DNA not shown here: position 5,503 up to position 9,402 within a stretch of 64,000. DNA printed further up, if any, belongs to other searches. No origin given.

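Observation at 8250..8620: Repeated EF-hand / dockerin-like Ca-binding loops ending in DxRLTDV in the N-terminal halves of the giants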

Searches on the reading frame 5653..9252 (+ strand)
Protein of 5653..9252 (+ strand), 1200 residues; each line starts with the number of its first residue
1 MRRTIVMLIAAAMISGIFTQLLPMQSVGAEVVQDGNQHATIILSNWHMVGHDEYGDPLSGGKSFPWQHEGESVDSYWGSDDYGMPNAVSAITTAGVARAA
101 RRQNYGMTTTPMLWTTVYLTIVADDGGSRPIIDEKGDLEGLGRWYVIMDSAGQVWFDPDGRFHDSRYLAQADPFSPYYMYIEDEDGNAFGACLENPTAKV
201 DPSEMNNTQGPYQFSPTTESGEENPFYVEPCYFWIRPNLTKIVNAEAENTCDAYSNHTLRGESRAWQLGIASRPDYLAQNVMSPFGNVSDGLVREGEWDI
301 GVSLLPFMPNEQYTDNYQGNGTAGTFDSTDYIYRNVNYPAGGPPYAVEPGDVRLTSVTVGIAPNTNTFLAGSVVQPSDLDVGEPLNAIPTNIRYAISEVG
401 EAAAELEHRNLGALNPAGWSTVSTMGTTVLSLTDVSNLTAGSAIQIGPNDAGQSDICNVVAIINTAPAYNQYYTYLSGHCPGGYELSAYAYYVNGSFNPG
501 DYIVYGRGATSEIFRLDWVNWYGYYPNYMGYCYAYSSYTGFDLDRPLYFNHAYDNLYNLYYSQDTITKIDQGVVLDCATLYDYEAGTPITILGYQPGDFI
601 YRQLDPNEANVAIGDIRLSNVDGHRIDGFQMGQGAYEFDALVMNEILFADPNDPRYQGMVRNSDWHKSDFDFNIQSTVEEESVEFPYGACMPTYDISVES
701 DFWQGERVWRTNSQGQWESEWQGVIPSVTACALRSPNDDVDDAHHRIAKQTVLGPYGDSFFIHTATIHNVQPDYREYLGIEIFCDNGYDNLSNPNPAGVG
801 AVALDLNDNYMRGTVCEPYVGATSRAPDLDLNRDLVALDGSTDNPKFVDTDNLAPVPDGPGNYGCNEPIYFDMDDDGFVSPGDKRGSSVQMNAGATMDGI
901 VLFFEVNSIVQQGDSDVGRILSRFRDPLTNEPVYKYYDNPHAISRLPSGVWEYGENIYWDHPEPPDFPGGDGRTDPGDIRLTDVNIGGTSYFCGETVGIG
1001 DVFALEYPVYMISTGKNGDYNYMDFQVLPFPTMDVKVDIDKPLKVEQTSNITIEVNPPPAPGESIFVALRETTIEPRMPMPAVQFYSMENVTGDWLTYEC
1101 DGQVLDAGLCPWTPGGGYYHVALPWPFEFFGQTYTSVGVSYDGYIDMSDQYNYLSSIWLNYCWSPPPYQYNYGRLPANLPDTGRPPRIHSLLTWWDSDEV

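Call 9: find_homologous_proteins(query=window:5653-8952:+, max_evalue=0.001)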
Query window:5653-8952:+ (1100 aa): 2 proteins with E <= 0.001 among 8000 candidates.
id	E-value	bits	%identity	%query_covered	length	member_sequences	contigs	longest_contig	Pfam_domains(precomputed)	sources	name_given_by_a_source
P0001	6.2e-45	172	27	35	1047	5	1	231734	-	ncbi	ncbi:MAG: hypothetical protein R2883_00070 [Caldisericia bacterium]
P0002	6.1e-22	96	29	25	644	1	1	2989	-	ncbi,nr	ncbi:MAG: hypothetical protein KAH30_06000, partial [Caldisericia bacterium]|nr:hypothetical protein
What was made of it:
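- Tried and rejected: Word-indexed homolog search: the G2 N-terminus gave only 2 hits (call 9).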

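Call 18: search_protein_families(library=ncbifam, proteins=[window:5653-9252:+, P0001], max_evalue=1)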
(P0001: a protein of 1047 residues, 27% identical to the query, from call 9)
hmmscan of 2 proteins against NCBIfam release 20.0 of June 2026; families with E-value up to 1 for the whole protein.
window:5653-9252:+ (1200 aa): 0 families

P0001 (1047 aa): 0 families

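Call 19: search_solved_structures(query=A1, max_evalue=10)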
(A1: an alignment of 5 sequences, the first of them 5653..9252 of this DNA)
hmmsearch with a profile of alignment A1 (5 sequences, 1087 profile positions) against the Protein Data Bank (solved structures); distinct sequences matched with E-value up to 10: 1.
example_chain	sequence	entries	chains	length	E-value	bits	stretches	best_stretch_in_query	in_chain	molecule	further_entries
5xa5_A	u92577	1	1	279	1.1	10.3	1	866-932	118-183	Alpha-catenin-like protein hmp-1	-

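Call 21: search_protein_representatives(alignment_id=A1)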
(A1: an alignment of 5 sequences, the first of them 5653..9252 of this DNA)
Query: 5 sequences, 1087 profile positions. Proteins with E-value up to 0.001 (for the whole library): 161; up to 1e-10: 82; up to 1e-30: 43. The best 150 are listed.
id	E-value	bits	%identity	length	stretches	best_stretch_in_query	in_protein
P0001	0.0e+00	1376.5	-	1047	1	1-1085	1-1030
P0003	1.6e-282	956.8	-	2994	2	1-1085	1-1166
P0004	1.9e-220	751.3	-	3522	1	1-1046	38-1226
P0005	3.8e-219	747.0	-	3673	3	12-406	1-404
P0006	4.3e-207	707.1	-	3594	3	1-411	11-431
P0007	9.1e-199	679.5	-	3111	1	1-1080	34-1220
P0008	1.7e-189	648.8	-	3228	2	1-845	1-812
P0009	1.5e-174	599.4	-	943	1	1-808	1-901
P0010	5.8e-153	527.9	-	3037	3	1-828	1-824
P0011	2.4e-144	499.4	-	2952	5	491-824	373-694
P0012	3.2e-142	492.3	-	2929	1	26-990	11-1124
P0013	1.8e-140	486.5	-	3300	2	491-917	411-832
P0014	6.4e-140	484.7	-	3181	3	513-937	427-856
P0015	1.1e-131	457.4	-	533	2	1-406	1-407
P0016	4.7e-127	442.1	-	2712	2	486-1016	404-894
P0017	3.2e-122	426.1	-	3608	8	494-934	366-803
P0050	1.3e-25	106.1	-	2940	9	707-849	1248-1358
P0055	5.6e-20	87.5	-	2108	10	721-783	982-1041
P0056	6.8e-20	87.2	-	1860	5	723-794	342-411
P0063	4.6e-17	77.9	-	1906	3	724-837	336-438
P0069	3.4e-14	68.4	-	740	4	709-789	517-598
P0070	4.2e-14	68.1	-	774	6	725-829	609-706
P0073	2.0e-13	65.8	-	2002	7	723-854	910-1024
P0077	1.5e-12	62.9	-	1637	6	724-838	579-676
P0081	2.0e-11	59.2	-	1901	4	703-841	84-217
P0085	1.5e-10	56.3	-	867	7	709-752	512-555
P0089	9.7e-10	53.6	-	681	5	703-786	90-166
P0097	1.7e-08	49.5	-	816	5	723-851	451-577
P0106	8.1e-08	47.3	-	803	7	699-840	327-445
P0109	2.4e-07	45.7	-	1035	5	722-790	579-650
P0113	4.4e-07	44.8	-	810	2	706-790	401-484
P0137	3.6e-05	38.5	-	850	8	721-773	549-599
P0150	1.2e-04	36.8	-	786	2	328-415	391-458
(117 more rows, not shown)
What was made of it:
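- Tried and rejected: The exhaustive HMMER search was what opened up the family (call 21).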

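Call 23: search_protein_families(library=pfam, proteins=[P0055, P0085, P0069, P0070, P0137, P0106, P0089], max_evalue=0.01)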
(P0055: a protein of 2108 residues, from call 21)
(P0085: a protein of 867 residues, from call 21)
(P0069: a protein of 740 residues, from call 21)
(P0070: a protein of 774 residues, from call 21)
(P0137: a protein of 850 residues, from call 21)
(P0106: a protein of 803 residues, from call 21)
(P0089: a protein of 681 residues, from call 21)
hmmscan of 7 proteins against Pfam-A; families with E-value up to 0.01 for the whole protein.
P0055 (2108 aa): 4 families
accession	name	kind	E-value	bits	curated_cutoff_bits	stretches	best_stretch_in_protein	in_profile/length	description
PF00082.27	Peptidase_S8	-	3.8e-37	128.6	21.8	1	1194-1596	46-286/288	Subtilase family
PF20009.4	GEVED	-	3.9e-12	47.2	24.4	1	1776-1841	2-59/78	GEVED domain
PF22148.1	Fervidolysin_NPro-like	-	4.5e-05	24.2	21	1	298-369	11-80/81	Fervidolysin N-terminal prodomain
PF07589.16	PEP-CTERM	-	0.0062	17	20.7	0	234-252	2-21/24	PEP-CTERM motif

P0085 (867 aa): 0 families

P0069 (740 aa): 0 families

P0070 (774 aa): 4 families
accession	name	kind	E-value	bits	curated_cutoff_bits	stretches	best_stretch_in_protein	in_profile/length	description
PF13499.12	EF-hand_7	-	8.8e-06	26.4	30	0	731-749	47-65/67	EF-hand domain pair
PF20009.4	GEVED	-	0.00012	23.3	24.4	0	602-639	4-38/78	GEVED domain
PF13405.12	EF-hand_6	-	0.00012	21.9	25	0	730-750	6-26/30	EF-hand domain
PF00036.39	EF-hand_1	-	0.0015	18.4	25.4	0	731-750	7-26/29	EF hand domain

P0137 (850 aa): 2 families
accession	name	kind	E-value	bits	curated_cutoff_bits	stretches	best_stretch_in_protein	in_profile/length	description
PF13499.12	EF-hand_7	-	6.1e-06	27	30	0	564-627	11-61/67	EF-hand domain pair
PF13405.12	EF-hand_6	-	0.0041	17.2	25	0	81-95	9-23/30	EF-hand domain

P0106 (803 aa): 5 families
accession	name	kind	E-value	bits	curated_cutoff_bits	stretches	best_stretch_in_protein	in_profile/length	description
PF13405.12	EF-hand_6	-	9.6e-05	22.2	25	0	226-240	9-23/30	EF-hand domain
PF00041.27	fn3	-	0.00013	22.6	25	1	671-744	10-78/84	Fibronectin type III domain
PF13499.12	EF-hand_7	-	0.00092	20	30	0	226-282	11-55/67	EF-hand domain pair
PF16656.11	Pur_ac_phosph_N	-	0.0036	18.3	30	0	673-738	10-83/93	Purple acid Phosphatase, N-terminal domain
PF25814.1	fn3_SORL1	-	0.0082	16.6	27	0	662-735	3-71/90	SORL1-like, fn3 domain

P0089 (681 aa): 0 families

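Call 37: list_cluster_members(proteins=[P0003, P0004, P0007, P0017, P0055, P0050, P0085, P0137, P0070, P0069])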
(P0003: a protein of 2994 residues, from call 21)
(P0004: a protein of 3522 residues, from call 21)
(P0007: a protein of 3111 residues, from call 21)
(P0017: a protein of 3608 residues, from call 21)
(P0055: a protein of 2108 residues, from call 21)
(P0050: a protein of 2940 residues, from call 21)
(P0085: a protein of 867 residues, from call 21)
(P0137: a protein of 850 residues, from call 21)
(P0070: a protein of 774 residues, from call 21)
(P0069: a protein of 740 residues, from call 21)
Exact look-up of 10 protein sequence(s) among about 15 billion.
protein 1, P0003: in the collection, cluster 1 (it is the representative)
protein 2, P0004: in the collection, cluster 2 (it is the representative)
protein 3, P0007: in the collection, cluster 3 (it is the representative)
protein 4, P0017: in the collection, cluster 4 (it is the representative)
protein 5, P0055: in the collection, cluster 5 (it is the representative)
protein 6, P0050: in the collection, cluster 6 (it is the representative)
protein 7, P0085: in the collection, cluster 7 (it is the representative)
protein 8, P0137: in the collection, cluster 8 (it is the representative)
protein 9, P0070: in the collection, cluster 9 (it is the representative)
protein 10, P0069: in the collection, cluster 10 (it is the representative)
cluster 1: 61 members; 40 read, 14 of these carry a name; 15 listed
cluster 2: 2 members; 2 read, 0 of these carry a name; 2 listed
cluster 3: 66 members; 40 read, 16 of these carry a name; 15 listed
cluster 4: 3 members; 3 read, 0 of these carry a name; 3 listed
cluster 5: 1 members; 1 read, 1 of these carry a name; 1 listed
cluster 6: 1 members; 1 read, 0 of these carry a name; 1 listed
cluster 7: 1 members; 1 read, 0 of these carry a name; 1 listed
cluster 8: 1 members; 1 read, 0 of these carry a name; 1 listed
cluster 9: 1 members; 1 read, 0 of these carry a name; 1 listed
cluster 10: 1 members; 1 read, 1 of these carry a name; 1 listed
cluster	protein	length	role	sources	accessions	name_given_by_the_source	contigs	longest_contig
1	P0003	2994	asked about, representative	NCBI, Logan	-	-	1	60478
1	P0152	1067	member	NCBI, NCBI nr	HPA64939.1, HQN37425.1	MAG TPA: stalk domain-containing protein, partial [Caldisericia bacterium] | stalk domain-containing protein [Caldisericia bacterium]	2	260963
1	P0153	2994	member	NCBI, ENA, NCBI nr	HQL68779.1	MAG TPA: stalk domain-containing protein [Caldisericia bacterium] | stalk domain-containing protein [Caldisericia bacterium]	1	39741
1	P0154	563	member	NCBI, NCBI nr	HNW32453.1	MAG TPA: hypothetical protein PKN77_07255, partial [Caldisericia bacterium] | hypothetical protein [Caldisericia bacterium]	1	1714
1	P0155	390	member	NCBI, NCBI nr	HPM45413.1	MAG TPA: hypothetical protein PLR77_08460, partial [Caldisericia bacterium] | hypothetical protein [Caldisericia bacterium]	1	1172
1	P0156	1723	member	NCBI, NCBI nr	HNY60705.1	MAG TPA: stalk domain-containing protein, partial [Caldisericia bacterium] | stalk domain-containing protein [Caldisericia bacterium]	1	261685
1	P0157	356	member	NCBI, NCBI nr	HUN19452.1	MAG TPA: hypothetical protein PLJ05_07725, partial [Caldisericia bacterium] | hypothetical protein [Caldisericia bacterium]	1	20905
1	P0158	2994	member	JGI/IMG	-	hypothetical protein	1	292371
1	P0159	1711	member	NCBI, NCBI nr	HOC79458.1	MAG TPA: hypothetical protein PKN03_03965, partial [Caldisericia bacterium] | hypothetical protein [Caldisericia bacterium]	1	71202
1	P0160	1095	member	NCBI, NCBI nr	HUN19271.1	MAG TPA: stalk domain-containing protein, partial [Caldisericia bacterium] | stalk domain-containing protein [Caldisericia bacterium]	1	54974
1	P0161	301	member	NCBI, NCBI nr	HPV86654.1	MAG TPA: stalk domain-containing protein, partial [Caldisericia bacterium] | stalk domain-containing protein [Caldisericia bacterium]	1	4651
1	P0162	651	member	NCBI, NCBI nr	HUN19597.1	MAG TPA: hypothetical protein PLJ05_08455, partial [Caldisericia bacterium] | hypothetical protein [Caldisericia bacterium]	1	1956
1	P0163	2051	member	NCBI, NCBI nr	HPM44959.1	MAG TPA: stalk domain-containing protein, partial [Caldisericia bacterium] | stalk domain-containing protein [Caldisericia bacterium]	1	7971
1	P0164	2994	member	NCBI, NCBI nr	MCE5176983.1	hypothetical protein LLF85_05615 [bacterium] | hypothetical protein [bacterium]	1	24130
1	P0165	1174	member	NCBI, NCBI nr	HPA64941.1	MAG TPA: hypothetical protein PL190_00165, partial [Caldisericia bacterium] | hypothetical protein [Caldisericia bacterium]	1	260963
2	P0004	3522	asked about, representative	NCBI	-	-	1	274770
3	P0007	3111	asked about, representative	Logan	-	-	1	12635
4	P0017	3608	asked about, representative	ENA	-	-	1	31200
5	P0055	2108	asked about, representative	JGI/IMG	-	hypothetical protein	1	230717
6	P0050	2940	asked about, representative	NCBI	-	-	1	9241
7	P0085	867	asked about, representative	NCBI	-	-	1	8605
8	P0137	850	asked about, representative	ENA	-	-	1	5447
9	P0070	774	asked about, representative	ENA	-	-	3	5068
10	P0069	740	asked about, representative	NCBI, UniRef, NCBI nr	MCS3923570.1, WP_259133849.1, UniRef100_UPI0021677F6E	hypothetical protein [Methanosalsum natronophilum] | hypothetical protein n=1 Tax=Methanosalsum natronophilum TaxID=768733 RepID=UPI0021677F6E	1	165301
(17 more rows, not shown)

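Call 67: list_cluster_members(proteins=[P0056, P0063, P0073, P0077, P0081, P0097, P0106, P0109, P0113, P0150])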
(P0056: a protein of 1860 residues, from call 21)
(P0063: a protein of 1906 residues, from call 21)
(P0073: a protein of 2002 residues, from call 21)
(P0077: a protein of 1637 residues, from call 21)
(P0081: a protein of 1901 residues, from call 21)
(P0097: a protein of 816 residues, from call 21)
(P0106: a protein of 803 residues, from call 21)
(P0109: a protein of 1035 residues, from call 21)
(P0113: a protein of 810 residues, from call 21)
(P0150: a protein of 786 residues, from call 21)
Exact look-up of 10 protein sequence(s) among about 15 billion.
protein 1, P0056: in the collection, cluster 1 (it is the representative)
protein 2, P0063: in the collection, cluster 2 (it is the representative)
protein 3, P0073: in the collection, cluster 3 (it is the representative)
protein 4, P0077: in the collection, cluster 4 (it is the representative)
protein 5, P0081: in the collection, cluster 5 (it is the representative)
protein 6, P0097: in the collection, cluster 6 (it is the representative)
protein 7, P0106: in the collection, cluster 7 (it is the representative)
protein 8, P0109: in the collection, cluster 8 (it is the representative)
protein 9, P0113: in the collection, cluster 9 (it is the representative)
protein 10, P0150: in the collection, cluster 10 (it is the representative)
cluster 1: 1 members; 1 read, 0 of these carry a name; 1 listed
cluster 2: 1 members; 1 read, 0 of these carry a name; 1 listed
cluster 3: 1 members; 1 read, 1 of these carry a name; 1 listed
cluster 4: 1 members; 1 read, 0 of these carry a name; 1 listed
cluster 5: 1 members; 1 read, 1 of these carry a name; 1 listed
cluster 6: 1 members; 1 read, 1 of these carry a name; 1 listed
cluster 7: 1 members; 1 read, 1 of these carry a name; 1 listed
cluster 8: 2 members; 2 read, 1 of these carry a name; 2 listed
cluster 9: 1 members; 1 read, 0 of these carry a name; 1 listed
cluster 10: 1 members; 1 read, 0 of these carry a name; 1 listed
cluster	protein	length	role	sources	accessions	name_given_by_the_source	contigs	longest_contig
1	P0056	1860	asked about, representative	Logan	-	-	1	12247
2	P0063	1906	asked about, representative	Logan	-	-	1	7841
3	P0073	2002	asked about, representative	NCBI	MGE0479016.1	MAG: S8 family serine peptidase [Phycisphaerae bacterium]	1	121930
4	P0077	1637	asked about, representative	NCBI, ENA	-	-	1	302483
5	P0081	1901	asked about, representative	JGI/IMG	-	hypothetical protein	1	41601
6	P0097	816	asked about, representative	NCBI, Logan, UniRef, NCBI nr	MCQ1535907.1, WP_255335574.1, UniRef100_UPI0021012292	hypothetical protein FTO70_09490 [Methanosarcina sp. KYL-1] | hypothetical protein n=1 Tax=Methanosarcina sp. KYL-1 TaxID=2602068 RepID=UPI0021012292 | hypothetical protein [Methanosarcina sp. KYL-1]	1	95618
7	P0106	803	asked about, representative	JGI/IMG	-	hypothetical protein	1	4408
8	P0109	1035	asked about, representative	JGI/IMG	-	uncharacterized repeat protein (TIGR01451 family)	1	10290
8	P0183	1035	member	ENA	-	-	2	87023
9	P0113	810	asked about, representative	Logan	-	-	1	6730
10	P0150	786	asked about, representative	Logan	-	-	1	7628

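Call 71: search_protein_families(library=ncbifam, proteins=[P0085, P0069, P0070, P0137, P0097, P0109, P0113], max_evalue=0.01)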
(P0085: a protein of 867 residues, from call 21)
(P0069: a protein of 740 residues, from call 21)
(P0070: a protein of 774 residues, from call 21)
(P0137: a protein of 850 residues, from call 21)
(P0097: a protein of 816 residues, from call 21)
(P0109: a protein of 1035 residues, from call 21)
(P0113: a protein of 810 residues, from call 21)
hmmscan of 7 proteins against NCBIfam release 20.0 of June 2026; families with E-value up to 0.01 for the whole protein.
P0085 (867 aa): 0 families

P0069 (740 aa): 0 families

P0070 (774 aa): 0 families

P0137 (850 aa): 0 families

P0097 (816 aa): 0 families

P0109 (1035 aa): 1 family
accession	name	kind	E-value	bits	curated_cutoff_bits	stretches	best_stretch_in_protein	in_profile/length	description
TIGR01451.2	B_ant_repeat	repeat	7.7e-13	48.2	24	2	162-201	7-46/53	DUF11 type repeat protein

P0113 (810 aa): 5 families
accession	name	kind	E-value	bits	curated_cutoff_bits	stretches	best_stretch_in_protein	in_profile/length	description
TIGR03804.1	para_beta_helix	repeat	1.9e-38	129.9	19.45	5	238-275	6-43/44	parallel beta-helix repeat protein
TIGR04247.1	NosD_copper_fam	subfamily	1.2e-18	66.9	300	2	50-401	1-293/377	nitrous oxide reductase family maturation protein NosD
NF047854.1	LIC10774_subfam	equivalog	1.9e-08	33.6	380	1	94-210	146-265/358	LIC10774/LIC10365 family surface protein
TIGR03805.1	beta_helix_1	subfamily_domain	6.7e-07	28.7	141.5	1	50-268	1-190/314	parallel beta-helix domain-containing protein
NF038177.1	epimerase_AlgG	equivalog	4.9e-05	22.2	700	1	553-660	310-416/519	mannuronan 5-epimerase AlgG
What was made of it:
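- The family co-occurs with peptidase, beta-helix and fn3 modules typical of substrate-binding surface proteins (calls 23, 67, 71).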
